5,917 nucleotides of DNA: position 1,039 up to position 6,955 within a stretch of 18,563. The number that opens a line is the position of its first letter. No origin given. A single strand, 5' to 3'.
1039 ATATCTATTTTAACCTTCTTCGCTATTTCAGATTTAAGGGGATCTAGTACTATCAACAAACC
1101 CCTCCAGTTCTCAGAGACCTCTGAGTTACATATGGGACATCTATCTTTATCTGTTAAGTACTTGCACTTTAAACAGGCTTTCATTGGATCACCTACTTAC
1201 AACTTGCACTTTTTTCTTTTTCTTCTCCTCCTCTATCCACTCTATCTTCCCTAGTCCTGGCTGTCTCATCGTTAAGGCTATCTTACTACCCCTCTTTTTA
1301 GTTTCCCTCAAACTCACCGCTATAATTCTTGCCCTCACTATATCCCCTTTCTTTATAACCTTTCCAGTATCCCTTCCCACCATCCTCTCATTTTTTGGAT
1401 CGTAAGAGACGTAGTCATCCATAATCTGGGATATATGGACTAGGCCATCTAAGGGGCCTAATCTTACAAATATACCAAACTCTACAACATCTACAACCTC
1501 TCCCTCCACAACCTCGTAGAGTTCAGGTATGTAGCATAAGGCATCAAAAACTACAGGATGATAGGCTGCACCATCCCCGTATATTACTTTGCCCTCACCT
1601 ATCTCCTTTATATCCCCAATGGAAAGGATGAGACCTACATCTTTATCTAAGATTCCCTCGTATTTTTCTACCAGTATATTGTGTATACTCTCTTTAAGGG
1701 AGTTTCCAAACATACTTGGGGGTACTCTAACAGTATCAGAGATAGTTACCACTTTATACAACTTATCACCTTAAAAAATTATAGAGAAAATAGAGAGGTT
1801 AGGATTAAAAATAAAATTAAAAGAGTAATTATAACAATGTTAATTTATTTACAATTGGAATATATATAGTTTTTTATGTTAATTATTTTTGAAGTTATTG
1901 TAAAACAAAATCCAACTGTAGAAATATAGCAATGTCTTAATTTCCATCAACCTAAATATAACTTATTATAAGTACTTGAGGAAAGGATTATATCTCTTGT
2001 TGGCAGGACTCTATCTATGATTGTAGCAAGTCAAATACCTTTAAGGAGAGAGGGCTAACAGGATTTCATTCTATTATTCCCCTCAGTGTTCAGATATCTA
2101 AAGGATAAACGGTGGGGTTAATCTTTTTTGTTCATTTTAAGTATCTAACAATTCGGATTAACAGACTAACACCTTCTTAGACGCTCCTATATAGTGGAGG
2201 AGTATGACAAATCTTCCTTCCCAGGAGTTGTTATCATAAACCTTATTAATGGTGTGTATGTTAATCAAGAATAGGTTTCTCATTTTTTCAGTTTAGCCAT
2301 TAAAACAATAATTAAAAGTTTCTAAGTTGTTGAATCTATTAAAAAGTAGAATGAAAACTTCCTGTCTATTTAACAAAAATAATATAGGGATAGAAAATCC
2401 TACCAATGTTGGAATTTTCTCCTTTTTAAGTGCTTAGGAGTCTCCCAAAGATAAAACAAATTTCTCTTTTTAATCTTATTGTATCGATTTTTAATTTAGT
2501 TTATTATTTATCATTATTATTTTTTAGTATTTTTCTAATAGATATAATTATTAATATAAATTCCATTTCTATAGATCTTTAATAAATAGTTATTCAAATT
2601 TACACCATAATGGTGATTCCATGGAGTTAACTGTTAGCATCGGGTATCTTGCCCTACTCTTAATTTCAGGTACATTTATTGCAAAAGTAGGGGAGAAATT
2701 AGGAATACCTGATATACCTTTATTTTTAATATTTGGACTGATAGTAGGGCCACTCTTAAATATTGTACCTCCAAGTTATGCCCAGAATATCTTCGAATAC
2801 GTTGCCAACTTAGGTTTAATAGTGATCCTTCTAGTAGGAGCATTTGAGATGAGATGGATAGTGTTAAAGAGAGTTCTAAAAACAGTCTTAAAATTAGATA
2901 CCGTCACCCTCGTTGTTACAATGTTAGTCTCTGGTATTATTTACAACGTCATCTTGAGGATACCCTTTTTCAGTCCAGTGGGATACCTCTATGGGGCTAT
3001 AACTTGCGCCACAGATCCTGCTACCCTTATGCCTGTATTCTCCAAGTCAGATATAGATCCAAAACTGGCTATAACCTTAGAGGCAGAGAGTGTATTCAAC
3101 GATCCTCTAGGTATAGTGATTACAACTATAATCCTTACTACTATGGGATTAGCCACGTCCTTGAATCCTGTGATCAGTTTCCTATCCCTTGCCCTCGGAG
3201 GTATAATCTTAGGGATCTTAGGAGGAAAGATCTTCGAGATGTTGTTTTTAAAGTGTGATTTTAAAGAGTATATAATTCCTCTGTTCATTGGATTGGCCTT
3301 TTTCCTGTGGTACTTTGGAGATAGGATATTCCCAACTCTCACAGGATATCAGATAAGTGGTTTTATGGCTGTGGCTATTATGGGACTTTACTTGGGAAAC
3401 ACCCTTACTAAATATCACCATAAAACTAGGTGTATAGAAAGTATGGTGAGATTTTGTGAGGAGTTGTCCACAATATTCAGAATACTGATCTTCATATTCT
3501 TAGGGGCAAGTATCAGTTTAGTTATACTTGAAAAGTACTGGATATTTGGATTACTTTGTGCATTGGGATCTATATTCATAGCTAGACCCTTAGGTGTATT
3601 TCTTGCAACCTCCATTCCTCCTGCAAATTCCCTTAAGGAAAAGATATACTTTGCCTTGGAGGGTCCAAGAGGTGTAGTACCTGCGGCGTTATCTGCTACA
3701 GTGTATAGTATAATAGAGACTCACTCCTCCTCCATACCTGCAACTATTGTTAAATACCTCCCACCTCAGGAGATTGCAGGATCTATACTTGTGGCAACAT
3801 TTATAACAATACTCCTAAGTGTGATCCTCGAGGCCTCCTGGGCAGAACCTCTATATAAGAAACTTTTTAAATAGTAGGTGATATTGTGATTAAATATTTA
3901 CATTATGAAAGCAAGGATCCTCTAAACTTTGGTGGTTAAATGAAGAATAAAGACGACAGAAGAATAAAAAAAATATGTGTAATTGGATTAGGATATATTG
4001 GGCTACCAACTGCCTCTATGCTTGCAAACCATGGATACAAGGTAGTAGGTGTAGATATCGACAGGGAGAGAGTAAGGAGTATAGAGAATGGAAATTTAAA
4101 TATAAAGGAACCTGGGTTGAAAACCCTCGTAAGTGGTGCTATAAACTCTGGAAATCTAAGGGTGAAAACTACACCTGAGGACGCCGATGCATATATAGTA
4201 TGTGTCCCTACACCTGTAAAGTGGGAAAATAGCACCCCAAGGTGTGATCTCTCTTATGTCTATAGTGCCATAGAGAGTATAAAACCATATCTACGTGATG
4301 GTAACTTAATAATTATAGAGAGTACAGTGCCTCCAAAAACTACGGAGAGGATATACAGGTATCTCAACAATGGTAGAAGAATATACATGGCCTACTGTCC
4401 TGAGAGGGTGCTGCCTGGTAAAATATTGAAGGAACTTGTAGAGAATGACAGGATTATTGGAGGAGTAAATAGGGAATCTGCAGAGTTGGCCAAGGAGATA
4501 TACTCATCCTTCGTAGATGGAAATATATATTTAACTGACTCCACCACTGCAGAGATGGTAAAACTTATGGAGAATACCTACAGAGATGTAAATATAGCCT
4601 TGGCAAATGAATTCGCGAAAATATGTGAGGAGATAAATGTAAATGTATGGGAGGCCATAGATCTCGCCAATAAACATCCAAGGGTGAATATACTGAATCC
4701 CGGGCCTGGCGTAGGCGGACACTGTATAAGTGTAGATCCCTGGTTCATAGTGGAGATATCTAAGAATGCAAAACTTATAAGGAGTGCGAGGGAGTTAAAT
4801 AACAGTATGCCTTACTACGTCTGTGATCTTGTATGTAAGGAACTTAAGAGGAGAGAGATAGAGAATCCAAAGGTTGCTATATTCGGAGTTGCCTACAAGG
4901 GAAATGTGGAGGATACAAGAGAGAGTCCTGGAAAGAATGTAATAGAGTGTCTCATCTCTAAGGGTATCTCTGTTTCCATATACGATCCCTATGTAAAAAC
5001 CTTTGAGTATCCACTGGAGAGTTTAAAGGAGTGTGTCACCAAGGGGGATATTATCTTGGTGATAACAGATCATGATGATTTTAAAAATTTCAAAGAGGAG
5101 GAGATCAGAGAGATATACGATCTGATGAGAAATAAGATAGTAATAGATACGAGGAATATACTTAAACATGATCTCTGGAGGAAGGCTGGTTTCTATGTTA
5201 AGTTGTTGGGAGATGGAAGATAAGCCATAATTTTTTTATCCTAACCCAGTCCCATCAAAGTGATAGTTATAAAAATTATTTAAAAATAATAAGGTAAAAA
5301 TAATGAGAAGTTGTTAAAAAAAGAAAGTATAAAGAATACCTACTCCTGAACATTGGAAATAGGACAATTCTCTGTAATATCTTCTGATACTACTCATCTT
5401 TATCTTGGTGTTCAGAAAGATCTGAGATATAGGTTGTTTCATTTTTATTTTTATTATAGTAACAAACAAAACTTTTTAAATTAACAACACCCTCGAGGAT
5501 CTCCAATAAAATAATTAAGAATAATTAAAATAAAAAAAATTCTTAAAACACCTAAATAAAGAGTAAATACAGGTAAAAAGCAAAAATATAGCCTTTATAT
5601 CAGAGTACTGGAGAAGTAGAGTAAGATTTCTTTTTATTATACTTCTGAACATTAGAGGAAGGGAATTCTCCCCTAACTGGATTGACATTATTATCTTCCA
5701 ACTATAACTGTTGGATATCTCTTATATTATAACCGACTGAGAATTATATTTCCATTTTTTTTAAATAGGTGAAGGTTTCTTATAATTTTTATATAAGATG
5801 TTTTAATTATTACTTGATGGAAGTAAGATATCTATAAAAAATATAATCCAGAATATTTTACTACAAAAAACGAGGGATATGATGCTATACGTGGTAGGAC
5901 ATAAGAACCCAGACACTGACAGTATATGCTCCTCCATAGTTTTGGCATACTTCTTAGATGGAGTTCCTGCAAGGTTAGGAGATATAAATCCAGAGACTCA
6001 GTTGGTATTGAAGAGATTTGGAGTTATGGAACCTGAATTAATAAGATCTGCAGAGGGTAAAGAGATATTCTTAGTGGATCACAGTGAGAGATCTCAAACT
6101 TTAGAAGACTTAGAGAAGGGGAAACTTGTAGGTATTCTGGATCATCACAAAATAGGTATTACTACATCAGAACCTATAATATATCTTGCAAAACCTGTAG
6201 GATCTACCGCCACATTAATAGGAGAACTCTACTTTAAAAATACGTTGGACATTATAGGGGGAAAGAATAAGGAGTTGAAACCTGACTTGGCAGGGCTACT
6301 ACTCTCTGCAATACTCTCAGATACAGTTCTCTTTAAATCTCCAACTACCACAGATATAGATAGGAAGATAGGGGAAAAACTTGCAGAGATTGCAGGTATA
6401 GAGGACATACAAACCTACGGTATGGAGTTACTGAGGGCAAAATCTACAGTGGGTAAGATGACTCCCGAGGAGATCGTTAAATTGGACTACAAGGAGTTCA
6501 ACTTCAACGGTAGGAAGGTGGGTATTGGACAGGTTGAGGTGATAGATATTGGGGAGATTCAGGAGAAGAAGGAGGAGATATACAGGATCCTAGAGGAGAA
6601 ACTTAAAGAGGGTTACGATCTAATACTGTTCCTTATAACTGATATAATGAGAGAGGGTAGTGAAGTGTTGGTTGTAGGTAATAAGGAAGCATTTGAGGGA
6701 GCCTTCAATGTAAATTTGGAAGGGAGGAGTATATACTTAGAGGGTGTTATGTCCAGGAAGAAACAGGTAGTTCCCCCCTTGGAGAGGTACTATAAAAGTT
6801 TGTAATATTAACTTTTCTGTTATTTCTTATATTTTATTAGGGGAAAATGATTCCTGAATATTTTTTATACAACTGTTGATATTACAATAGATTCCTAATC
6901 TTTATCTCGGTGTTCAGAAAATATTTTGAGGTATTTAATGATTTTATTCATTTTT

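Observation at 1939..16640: One foldback (imperfect-palindrome) repeat family fills almost every long intergenic spacer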

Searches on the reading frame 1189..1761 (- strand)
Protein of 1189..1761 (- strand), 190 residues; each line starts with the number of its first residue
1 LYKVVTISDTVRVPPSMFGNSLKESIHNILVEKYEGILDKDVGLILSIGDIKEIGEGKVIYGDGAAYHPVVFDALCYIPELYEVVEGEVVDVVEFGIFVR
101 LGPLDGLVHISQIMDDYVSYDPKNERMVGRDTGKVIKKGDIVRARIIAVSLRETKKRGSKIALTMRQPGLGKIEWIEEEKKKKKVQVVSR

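Call 12: search_protein_families(library=pfam, proteins=[window:1189-1761:-])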
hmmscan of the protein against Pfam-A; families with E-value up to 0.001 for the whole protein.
window:1189-1761:- (190 aa): 2 families
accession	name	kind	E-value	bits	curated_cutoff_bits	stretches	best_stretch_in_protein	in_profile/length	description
PF03876.22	SHS2_Rpb7-N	-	5.5e-21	74.9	24.8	1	8-64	1-57/57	SHS2 domain found in N terminus of Rpb7p/Rpc25p/MJ0397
PF00575.29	S1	-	3.3e-15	56.7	22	1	83-152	6-65/74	S1 RNA binding domain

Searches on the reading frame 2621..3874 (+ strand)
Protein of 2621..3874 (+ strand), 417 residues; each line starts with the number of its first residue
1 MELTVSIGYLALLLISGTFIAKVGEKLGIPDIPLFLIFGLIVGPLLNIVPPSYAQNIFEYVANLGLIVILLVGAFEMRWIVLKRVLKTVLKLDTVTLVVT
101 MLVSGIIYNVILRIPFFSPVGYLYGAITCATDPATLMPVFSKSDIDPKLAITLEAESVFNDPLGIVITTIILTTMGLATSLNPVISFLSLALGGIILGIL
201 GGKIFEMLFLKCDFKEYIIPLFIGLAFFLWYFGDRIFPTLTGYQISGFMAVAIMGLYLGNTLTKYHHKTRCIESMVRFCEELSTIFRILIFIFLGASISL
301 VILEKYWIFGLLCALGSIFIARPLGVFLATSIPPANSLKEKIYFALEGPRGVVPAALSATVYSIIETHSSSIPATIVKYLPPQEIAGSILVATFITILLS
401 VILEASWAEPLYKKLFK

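Call 12: search_protein_families(library=pfam, proteins=[window:2621-3874:+])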
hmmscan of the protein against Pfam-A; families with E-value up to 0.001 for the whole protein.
window:2621-3874:+ (417 aa): 1 family
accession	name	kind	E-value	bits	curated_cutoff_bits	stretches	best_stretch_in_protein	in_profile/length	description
PF00999.27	Na_H_Exchanger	-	2e-52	178.8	26.2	1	18-411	4-372/375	Sodium/hydrogen exchanger, transmembrane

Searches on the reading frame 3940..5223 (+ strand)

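Call 12: search_protein_families(library=pfam, proteins=[window:3940-5223:+])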
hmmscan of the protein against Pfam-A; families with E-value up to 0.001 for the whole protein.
window:3940-5223:+ (427 aa): 9 families
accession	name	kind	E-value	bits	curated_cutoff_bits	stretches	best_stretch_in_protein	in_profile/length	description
PF03721.20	UDPG_MGDP_dh_N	-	7.9e-56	189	27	1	10-186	1-186/187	UDP-glucose/GDP-mannose dehydrogenase family, NAD binding domain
PF00984.24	UDPG_MGDP_dh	-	1.8e-28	98.9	25.4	1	203-288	2-93/94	UDP-glucose/GDP-mannose dehydrogenase family, central domain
PF03720.21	UDPG_MGDP_dh_C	-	3.5e-24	85.6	30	1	313-409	1-102/103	UDP-glucose/GDP-mannose dehydrogenase family, UDP binding domain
PF03446.21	NAD_binding_2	-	4e-10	40.4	21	1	11-144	1-109/161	NAD binding domain of 6-phosphogluconate dehydrogenase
PF02558.23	ApbA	-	3e-06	27.4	22.2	1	12-90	1-75/150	Ketopantoate reductase PanE/ApbA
PF02826.25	2-Hacid_dh_C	-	5.3e-05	23.1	25.1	0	8-49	35-76/178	D-isomer specific 2-hydroxyacid dehydrogenase, NAD binding domain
PF02737.24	3HCDH_N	-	7.9e-05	23.1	22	1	11-49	1-39/180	3-hydroxyacyl-CoA dehydrogenase, NAD binding domain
PF02254.24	TrkA_N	-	0.00014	22.6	23.8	0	12-52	1-41/116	TrkA-N domain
PF03807.23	F420_oxidored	-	0.00067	20.6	21.6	0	11-90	1-68/94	NADP oxidoreductase coenzyme F420-dependent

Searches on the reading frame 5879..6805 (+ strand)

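Call 12: search_protein_families(library=pfam, proteins=[window:5879-6805:+])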
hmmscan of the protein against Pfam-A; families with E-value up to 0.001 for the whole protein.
window:5879-6805:+ (308 aa): 2 families
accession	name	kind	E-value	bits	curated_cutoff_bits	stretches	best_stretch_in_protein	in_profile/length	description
PF02833.19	DHHA2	-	2.3e-36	125.4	27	1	182-303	1-125/126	DHHA2 domain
PF01368.27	DHH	-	2.6e-19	70.2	28.1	1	4-145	3-125/125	DHH family, N-terminal domain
